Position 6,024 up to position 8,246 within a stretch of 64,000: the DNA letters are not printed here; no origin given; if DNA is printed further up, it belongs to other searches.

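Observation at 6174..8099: Radical SAM (B12-binding class) enzyme fused to a C-terminal STAS/anti-sigma-antagonist-like domain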

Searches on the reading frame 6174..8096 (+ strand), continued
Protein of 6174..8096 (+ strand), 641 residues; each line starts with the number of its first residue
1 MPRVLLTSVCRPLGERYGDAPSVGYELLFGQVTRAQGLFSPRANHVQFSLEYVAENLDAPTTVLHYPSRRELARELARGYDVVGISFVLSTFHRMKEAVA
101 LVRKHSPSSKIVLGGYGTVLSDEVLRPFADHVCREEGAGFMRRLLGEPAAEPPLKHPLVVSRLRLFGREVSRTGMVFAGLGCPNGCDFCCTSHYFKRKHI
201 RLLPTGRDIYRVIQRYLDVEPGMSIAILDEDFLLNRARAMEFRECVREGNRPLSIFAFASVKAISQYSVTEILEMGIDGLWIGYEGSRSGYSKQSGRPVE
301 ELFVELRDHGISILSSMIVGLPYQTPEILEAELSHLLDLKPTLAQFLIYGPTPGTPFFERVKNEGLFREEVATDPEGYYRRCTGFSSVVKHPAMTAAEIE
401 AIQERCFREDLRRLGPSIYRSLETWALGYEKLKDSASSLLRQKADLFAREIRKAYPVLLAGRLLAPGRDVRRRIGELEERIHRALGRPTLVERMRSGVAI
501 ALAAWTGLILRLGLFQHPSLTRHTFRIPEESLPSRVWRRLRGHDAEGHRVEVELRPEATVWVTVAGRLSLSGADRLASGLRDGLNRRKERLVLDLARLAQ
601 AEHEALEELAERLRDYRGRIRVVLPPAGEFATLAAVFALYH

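Call 70: find_encoding_contigs(protein=P0216, flank=8000, max_places=2)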
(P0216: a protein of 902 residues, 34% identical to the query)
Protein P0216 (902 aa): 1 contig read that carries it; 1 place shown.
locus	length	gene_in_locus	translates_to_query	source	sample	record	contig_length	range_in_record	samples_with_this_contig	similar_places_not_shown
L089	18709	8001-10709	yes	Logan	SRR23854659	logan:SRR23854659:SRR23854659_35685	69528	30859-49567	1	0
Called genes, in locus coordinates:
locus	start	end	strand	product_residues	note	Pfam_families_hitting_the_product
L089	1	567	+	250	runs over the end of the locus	PF00588:SpoU_methylase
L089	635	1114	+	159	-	PF01844:HNH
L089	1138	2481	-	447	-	PF07690:MFS_1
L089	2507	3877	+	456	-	PF02629:CoA_binding, PF13380:CoA_binding_2, PF13607:Succ_CoA_lig, PF19045:Ligase_CoA_2 (weak)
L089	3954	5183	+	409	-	PF01979:Amidohydro_1, PF07969:Amidohydro_3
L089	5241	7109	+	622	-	PF02550:AcetylCoA_hydro, PF13336:AcetylCoA_hyd_C, PF13302:Acetyltransf_3 (weak), PF00583:Acetyltransf_1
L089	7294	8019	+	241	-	PF00376:MerR, PF13411:MerR_1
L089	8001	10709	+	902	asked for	PF04055:Radical_SAM (weak), PF00561:Abhydrolase_1, PF12146:Hydrolase_4 (weak), PF12697:Abhydrolase_6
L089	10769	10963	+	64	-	-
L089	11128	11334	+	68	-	PF08903:DUF1846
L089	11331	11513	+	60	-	-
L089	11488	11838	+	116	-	PF01050:MannoseP_isomer, PF07883:Cupin_2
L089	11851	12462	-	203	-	PF01865:PhoU_div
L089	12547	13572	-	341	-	PF01384:PHO4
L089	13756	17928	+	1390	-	PF01869:BcrAD_BadFG, PF09989:DUF2229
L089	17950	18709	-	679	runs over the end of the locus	-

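Call 71: find_encoding_contigs(protein=P0179, flank=8000, max_places=2)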
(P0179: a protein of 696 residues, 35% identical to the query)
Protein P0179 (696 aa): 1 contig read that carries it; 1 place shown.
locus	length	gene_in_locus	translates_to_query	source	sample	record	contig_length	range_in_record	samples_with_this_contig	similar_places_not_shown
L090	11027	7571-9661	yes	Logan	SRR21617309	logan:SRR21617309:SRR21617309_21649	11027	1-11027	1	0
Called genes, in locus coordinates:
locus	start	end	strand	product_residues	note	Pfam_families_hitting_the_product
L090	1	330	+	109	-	?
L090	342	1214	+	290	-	PF04085:MreC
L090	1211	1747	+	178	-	-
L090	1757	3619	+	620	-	PF03717:PBP_dimer, PF00905:Transpeptidase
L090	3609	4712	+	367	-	PF01098:FTSW_RODA_SPOVE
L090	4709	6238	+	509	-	PF09861:Lar_N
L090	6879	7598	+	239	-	PF03551:PadR, PF10400:Vir_act_alpha_C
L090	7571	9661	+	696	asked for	PF02310:B12-binding, PF04055:Radical_SAM (weak)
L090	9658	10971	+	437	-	PF01565:FAD_binding_4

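Call 73: search_protein_families(library=ncbifam, proteins=[L039:1585-5796:-, L063:3161-7408:+, L058:4510-8754:+, L089:13756-17928:+], max_evalue=0.00001)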
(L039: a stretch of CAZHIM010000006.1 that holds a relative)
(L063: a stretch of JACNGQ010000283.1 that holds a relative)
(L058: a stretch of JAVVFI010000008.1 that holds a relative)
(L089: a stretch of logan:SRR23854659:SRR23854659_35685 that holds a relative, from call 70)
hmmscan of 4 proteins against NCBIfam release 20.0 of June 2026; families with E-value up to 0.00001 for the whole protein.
L039:1585-5796:- (1403 aa): 5 families
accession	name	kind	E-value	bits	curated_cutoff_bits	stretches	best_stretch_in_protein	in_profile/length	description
TIGR00241.1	CoA_E_activ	domain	3.5e-63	213.4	125.4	2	284-537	1-248/248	acyl-CoA dehydratase activase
TIGR03286.1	methan_mark_15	hypoth_equivalog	1.6e-34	119.6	455.75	1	283-538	144-401/404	methanogenesis marker 15 protein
TIGR02259.1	benz_CoA_red_A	equivalog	1.4e-25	90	578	1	356-509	245-398/432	benzoyl-CoA reductase subunit A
TIGR02261.1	benz_CoA_red_D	equivalog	1.9e-24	86.3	312.85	2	286-536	4-260/262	benzoyl-CoA reductase subunit D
TIGR03192.1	benz_CoA_bzdQ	equivalog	9.9e-18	64.6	380.2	1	284-537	33-285/293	benzoyl-CoA reductase, bzd-type, subunit Q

L063:3161-7408:+ (1415 aa): 5 families
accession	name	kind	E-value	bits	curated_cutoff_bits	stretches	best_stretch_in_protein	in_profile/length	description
TIGR00241.1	CoA_E_activ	domain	1.1e-86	290.5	125.4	2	328-579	3-248/248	acyl-CoA dehydratase activase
TIGR03286.1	methan_mark_15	hypoth_equivalog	1.2e-51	176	455.75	2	328-580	147-401/404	methanogenesis marker 15 protein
TIGR02259.1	benz_CoA_red_A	equivalog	1.7e-38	132.5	578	2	396-577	243-429/432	benzoyl-CoA reductase subunit A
TIGR03192.1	benz_CoA_bzdQ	equivalog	3e-32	112.3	380.2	2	328-584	35-290/293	benzoyl-CoA reductase, bzd-type, subunit Q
TIGR02261.1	benz_CoA_red_D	equivalog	6.4e-27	94.4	312.85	2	407-578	84-260/262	benzoyl-CoA reductase subunit D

L058:4510-8754:+ (1414 aa): 5 families
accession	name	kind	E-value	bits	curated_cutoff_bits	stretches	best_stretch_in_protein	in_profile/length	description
TIGR00241.1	CoA_E_activ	domain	5.1e-87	291.5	125.4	2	328-579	3-248/248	acyl-CoA dehydratase activase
TIGR03286.1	methan_mark_15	hypoth_equivalog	4.8e-52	177.3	455.75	2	328-581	147-402/404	methanogenesis marker 15 protein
TIGR02259.1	benz_CoA_red_A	equivalog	1.2e-38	133.1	578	2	387-577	236-429/432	benzoyl-CoA reductase subunit A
TIGR03192.1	benz_CoA_bzdQ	equivalog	5.5e-33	114.7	380.2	2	328-583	35-289/293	benzoyl-CoA reductase, bzd-type, subunit Q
TIGR02261.1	benz_CoA_red_D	equivalog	1.2e-27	96.8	312.85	2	13-264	5-259/262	benzoyl-CoA reductase subunit D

L089:13756-17928:+ (1390 aa): 5 families
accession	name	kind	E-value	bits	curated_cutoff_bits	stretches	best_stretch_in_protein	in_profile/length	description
TIGR00241.1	CoA_E_activ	domain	9.9e-68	228.3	125.4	2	312-565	2-246/248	acyl-CoA dehydratase activase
TIGR03286.1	methan_mark_15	hypoth_equivalog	7.4e-41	140.5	455.75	2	311-568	145-401/404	methanogenesis marker 15 protein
TIGR03192.1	benz_CoA_bzdQ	equivalog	2.1e-34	119.4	380.2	2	311-566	33-284/293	benzoyl-CoA reductase, bzd-type, subunit Q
TIGR02261.1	benz_CoA_red_D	equivalog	4e-31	108.2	312.85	2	313-565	4-259/262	benzoyl-CoA reductase subunit D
TIGR02259.1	benz_CoA_red_A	equivalog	3.4e-21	75.5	578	1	375-567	236-431/432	benzoyl-CoA reductase subunit A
